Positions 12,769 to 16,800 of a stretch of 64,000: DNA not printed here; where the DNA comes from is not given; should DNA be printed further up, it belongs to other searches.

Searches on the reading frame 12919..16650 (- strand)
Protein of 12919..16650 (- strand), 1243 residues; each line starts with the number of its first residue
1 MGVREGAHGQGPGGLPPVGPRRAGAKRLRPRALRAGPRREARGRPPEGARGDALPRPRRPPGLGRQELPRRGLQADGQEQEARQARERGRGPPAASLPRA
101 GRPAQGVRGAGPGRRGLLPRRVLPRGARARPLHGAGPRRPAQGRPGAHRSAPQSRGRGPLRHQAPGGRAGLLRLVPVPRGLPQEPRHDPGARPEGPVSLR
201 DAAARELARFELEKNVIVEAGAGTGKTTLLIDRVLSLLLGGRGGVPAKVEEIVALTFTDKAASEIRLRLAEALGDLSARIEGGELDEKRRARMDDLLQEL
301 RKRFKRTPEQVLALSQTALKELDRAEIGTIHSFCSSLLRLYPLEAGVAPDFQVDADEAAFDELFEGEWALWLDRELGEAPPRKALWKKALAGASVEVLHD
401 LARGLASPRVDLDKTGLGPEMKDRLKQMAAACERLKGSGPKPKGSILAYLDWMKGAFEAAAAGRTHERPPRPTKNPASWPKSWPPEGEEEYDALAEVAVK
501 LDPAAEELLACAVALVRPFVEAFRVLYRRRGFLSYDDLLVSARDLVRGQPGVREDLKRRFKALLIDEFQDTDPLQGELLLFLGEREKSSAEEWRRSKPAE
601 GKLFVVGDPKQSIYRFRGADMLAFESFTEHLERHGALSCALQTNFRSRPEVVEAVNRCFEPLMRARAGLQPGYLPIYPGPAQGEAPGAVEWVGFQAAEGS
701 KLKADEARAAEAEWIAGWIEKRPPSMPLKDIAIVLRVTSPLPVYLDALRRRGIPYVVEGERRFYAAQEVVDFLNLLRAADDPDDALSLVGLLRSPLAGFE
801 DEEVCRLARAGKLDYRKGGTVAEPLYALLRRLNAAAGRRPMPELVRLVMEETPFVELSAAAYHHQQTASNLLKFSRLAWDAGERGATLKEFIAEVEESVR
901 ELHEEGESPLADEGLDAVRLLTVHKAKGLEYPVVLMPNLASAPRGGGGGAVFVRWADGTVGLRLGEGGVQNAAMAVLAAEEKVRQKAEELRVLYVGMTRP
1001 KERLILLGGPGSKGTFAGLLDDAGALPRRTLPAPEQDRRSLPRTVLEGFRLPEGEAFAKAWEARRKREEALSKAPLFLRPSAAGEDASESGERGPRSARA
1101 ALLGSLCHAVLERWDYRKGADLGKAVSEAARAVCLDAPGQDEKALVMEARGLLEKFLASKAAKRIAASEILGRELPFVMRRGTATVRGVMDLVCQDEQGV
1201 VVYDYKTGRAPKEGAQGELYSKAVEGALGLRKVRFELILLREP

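Call 8: search_protein_families(library=pfam, proteins=[window:12919-16650:-], max_evalue=0.001)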
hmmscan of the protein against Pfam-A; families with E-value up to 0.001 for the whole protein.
window:12919-16650:- (1243 aa): 6 families
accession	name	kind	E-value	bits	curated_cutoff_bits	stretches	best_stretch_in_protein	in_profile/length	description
PF00580.27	UvrD-helicase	-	3.6e-47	161.7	23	1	210-630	11-269/271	UvrD/REP helicase N-terminal domain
PF13361.12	UvrD_C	-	6.5e-27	95.3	25.6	2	866-1006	236-345/350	UvrD-like helicase C-terminal domain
PF13245.12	AAA_19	-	3.3e-14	53.7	25.1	1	213-617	11-134/134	AAA domain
PF12705.13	PDDEXK_1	-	2.3e-12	47.8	22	1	1097-1220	31-157/247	PD-(D/E)XK nuclease superfamily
PF13538.12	UvrD_C_2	-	6e-09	36.1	27.4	1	918-941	2-27/52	UvrD-like helicase C-terminal domain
PF13481.12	AAA_25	-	0.00078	19.6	27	0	216-314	36-134/195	AAA domain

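Call 56: find_encoding_contigs(protein=window:12919-16062:-, flank=10000, max_places=10)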
Protein window:12919-16062:- (1047 aa): 2 contigs read that carry it; 2 places shown.
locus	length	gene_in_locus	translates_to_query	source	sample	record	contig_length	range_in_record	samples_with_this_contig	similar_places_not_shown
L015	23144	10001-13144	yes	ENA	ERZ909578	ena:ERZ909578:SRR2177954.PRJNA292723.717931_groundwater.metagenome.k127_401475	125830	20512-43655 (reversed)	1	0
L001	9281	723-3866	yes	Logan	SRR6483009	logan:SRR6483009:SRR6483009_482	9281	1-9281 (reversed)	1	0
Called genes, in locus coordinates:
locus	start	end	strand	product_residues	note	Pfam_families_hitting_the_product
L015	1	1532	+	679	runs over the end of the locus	PF13086:AAA_11 (weak), PF13604:AAA_30 (weak), PF01443:Viral_helicase1 (faint), PF13086:AAA_11 (weak), PF13087:AAA_12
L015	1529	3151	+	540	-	-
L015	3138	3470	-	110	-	PF00893:Multi_Drug_Res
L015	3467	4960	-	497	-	PF00370:FGGY_N, PF02782:FGGY_C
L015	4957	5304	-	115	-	-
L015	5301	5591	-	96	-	PF10387:DUF2442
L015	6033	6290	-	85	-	PF10387:DUF2442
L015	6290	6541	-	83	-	PF13711:DUF4160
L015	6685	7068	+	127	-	-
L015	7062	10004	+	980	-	PF12705:PDDEXK_1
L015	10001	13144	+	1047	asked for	PF00580:UvrD-helicase, PF13245:AAA_19, PF13361:UvrD_C, PF13538:UvrD_C_2 (faint), PF12705:PDDEXK_1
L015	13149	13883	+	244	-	PF00912:Transgly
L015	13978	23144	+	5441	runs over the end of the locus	PF10162:G8, PF05048:NosD, PF13229:Beta_helix, PF16655:PhoD_N (faint), PF16656:Pur_ac_phosph_N (faint), PF16874:Glyco_hydro_36C (faint), PF23376:Fn3_VIN3 (faint), PF00041:fn3, +2 more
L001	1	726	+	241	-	?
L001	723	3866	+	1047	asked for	PF00580:UvrD-helicase, PF13245:AAA_19, PF13361:UvrD_C, PF13538:UvrD_C_2 (faint), PF12705:PDDEXK_1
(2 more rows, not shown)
